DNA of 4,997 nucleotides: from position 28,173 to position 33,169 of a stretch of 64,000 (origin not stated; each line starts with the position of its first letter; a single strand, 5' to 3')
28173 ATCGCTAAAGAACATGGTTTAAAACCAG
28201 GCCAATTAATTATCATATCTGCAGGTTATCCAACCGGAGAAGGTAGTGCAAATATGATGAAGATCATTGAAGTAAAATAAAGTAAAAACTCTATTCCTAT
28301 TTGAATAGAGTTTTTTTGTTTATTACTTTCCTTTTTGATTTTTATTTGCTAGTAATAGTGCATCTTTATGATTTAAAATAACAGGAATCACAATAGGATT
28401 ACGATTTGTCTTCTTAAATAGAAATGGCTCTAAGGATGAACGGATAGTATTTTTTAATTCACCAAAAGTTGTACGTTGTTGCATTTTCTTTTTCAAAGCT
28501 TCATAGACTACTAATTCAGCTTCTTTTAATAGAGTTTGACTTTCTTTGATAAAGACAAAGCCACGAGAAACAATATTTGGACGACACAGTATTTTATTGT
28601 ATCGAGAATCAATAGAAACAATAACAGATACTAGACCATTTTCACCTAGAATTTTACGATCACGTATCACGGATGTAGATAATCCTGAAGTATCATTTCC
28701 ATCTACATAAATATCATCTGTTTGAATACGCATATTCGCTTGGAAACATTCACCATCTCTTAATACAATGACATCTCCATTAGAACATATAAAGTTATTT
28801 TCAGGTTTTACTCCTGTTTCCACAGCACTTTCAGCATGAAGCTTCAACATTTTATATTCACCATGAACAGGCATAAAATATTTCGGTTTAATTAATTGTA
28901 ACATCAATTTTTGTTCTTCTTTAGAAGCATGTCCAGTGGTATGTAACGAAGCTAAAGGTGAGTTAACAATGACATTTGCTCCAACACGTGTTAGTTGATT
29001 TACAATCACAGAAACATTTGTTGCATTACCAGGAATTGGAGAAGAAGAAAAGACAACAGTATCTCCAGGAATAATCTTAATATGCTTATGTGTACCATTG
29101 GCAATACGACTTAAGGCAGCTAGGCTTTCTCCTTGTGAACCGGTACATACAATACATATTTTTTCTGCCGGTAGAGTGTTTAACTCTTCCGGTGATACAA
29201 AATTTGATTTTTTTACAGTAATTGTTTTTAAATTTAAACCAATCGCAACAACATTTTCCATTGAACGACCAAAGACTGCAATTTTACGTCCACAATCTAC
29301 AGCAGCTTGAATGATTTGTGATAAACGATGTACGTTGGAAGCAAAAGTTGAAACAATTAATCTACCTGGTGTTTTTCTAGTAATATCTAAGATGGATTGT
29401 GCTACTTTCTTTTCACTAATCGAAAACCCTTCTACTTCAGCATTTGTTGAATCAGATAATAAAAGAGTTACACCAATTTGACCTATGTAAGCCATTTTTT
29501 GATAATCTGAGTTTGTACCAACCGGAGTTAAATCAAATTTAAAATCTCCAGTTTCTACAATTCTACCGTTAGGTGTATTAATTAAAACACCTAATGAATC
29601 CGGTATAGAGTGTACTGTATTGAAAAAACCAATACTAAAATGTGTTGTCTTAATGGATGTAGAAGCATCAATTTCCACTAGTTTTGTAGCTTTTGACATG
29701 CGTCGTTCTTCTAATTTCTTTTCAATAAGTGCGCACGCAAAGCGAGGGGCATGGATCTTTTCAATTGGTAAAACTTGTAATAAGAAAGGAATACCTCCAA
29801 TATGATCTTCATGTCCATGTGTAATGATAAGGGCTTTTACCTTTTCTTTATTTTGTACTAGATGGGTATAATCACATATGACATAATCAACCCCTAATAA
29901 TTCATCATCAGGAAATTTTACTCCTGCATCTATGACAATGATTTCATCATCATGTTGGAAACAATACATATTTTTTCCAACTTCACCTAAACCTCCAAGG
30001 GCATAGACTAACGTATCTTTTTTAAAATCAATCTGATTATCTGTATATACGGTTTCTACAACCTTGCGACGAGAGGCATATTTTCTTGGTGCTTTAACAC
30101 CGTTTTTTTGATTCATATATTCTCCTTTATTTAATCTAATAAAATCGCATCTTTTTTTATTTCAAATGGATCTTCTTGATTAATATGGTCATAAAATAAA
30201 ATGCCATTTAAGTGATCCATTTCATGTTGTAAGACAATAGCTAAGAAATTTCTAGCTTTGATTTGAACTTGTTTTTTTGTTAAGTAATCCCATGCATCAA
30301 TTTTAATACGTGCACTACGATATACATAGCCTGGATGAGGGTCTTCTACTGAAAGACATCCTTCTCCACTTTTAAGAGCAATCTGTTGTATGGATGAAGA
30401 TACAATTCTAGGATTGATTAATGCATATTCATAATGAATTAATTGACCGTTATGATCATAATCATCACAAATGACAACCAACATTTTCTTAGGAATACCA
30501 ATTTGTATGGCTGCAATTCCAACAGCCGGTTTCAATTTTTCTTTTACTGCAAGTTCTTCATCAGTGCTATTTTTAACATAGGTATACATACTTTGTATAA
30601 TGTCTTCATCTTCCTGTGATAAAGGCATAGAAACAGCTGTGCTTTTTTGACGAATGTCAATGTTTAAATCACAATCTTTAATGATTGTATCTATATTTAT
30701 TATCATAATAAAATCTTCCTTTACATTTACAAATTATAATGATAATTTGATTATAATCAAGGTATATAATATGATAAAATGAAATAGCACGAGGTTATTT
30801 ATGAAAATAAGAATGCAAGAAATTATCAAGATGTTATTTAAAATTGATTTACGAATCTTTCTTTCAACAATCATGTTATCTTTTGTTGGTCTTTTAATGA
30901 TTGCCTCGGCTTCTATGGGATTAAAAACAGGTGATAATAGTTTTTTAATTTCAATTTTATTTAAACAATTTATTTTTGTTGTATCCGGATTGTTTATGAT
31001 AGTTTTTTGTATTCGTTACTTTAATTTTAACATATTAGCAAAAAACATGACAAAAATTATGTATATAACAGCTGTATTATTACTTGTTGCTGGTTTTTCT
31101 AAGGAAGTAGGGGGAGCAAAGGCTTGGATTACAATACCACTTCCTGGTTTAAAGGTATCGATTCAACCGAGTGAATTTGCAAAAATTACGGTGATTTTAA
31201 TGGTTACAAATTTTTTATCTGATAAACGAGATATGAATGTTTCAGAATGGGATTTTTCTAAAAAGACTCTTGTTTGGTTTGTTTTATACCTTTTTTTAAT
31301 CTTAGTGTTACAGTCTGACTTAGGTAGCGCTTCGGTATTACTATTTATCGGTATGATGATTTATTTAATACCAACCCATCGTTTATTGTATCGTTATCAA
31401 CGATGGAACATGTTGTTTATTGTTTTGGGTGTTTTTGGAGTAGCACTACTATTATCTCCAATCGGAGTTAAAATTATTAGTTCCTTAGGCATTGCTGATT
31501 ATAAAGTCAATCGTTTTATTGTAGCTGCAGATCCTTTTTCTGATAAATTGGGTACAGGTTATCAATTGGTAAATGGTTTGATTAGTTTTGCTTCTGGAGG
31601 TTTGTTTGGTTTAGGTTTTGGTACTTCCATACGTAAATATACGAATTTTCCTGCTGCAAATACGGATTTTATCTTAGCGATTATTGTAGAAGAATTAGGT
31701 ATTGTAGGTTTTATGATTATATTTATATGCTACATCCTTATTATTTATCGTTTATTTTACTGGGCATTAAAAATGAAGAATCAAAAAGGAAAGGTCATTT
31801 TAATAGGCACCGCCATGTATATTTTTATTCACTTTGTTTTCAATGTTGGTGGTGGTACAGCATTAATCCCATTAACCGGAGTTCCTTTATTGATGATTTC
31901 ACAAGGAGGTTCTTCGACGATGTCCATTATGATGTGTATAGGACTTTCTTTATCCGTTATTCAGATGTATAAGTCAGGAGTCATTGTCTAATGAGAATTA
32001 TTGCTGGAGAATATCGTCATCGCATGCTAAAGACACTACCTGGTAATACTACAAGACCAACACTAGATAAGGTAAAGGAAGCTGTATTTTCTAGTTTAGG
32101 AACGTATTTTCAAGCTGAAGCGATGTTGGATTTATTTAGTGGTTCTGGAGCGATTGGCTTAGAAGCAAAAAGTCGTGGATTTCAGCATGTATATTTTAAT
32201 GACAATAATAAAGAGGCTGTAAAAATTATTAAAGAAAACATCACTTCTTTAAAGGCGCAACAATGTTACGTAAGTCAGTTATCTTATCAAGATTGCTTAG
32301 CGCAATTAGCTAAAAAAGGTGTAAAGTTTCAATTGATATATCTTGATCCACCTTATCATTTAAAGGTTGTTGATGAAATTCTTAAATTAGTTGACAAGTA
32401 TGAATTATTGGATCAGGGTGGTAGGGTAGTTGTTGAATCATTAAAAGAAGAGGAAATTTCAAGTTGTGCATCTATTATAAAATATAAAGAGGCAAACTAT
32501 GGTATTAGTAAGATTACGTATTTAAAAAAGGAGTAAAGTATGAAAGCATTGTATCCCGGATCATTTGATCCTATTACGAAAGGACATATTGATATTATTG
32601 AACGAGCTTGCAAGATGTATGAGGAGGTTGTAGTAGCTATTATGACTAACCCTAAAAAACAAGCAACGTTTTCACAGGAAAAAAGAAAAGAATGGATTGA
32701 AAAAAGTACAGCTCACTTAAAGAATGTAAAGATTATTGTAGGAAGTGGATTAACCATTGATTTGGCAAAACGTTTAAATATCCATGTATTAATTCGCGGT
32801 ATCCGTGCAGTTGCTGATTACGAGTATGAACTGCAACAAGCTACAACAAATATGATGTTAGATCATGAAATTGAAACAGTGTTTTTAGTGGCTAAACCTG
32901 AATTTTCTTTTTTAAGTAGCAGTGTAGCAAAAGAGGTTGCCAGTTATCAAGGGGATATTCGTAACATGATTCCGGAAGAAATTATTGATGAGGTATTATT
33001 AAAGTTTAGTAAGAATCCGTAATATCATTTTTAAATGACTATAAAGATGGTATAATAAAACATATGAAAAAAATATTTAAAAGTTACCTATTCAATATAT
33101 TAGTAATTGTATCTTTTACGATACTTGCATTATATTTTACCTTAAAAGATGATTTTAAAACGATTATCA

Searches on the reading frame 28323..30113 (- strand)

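Call 21: search_protein_families(library=pfam, proteins=[window:28323-30113:-], max_evalue=0.00001)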
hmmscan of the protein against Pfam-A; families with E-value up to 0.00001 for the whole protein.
window:28323-30113:- (596 aa): 5 families
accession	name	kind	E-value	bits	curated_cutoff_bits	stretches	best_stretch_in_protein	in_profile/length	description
PF22505.1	RNase_J_b_CASP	-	5.9e-50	168.7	27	1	250-374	2-126/126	Ribonuclease J, beta-CASP domain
PF17770.6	RNase_J_C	-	2.4e-26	93.1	23.8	1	482-580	1-100/102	Ribonuclease J C-terminal domain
PF00753.33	Lactamase_B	-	8.8e-14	52.3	22.7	1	43-193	2-152/196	Metallo-beta-lactamase superfamily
PF07521.17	RMMBL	-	4.3e-10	39.9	21.6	1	389-436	10-59/63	Zn-dependent metallo-hydrolase RNA specificity domain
PF12706.13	Lactamase_B_2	-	1.4e-08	35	27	1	86-192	25-144/200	Beta-lactamase superfamily domain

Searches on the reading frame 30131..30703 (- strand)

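Call 21: search_protein_families(library=pfam, proteins=[window:30131-30703:-], max_evalue=0.00001)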
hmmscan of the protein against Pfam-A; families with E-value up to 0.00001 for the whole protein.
window:30131-30703:- (190 aa): 1 family
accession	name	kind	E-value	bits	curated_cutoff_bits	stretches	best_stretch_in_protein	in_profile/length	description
PF01327.26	Pep_deformylase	-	2.4e-36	125.1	22.8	1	17-178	12-154/156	Polypeptide deformylase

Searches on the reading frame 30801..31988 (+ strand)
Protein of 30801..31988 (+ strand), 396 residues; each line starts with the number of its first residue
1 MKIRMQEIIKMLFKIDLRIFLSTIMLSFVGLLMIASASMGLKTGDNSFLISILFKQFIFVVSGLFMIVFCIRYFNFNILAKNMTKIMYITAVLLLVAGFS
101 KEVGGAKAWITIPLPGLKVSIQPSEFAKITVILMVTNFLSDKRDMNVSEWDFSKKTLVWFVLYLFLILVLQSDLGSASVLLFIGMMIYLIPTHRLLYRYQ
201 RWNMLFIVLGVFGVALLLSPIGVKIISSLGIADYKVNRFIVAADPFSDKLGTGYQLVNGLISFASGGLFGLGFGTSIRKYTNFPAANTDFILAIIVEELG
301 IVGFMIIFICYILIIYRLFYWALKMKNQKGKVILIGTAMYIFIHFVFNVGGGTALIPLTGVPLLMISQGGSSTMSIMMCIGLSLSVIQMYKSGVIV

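Call 21: search_protein_families(library=pfam, proteins=[window:30801-31988:+], max_evalue=0.00001)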
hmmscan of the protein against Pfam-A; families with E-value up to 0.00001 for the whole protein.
window:30801-31988:+ (396 aa): 1 family
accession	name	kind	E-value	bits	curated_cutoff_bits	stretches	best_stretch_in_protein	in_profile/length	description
PF01098.24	FTSW_RODA_SPOVE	-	1.2e-71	242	26.4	1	21-386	6-350/356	Cell cycle protein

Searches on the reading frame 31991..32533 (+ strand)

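Call 9: search_protein_families(library=pfam, proteins=[window:31991-32533:+], max_evalue=0.001)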
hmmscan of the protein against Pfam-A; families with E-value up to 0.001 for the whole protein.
window:31991-32533:+ (181 aa): 8 families
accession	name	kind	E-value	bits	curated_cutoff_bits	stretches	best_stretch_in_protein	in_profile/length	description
PF03602.21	Cons_hypoth95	-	2.1e-51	174.6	24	1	1-178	1-181/182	Conserved hypothetical protein 95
PF05175.20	MTS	-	2.3e-09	37.6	23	1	13-127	4-113/170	Methyltransferase small domain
PF02086.21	MethyltransfD12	-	2.2e-07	31.3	22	1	41-96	20-72/253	D12 class N6 adenine-specific DNA methyltransferase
PF13847.12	Methyltransf_31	-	1.9e-06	28.1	27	1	42-156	4-118/145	Methyltransferase domain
PF02005.22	TRM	-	6.4e-06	26.1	27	1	44-120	52-128/376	N2,N2-dimethylguanosine tRNA methyltransferase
PF00145.23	DNA_methylase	-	0.00031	20.7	22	1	45-86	3-44/324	C-5 cytosine-specific DNA methylase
PF10294.15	Methyltransf_16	-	0.00071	19.8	21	1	40-136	45-145/174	Lysine methyltransferase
PF09445.16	Methyltransf_15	-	0.00078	19.5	22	0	43-122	2-81/165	RNA cap guanine-N2 methyltransferase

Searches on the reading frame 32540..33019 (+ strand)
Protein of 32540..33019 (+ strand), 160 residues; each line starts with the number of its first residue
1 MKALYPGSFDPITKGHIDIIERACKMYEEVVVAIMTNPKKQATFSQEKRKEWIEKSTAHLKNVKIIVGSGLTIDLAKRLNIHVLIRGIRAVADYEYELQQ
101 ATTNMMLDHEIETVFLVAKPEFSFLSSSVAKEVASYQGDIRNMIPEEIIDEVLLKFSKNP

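Call 9: search_protein_families(library=pfam, proteins=[window:32540-33019:+], max_evalue=0.001)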
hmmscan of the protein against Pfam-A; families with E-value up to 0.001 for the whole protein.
window:32540-33019:+ (160 aa): 2 families
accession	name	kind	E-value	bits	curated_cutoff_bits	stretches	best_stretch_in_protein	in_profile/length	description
PF01467.32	CTP_transf_like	-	4.9e-22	79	21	1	4-131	1-131/133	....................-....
PF08218.17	Citrate_ly_lig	-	2.2e-08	34.4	20.9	1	10-73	9-70/182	Citrate lyase ligase C-terminal domain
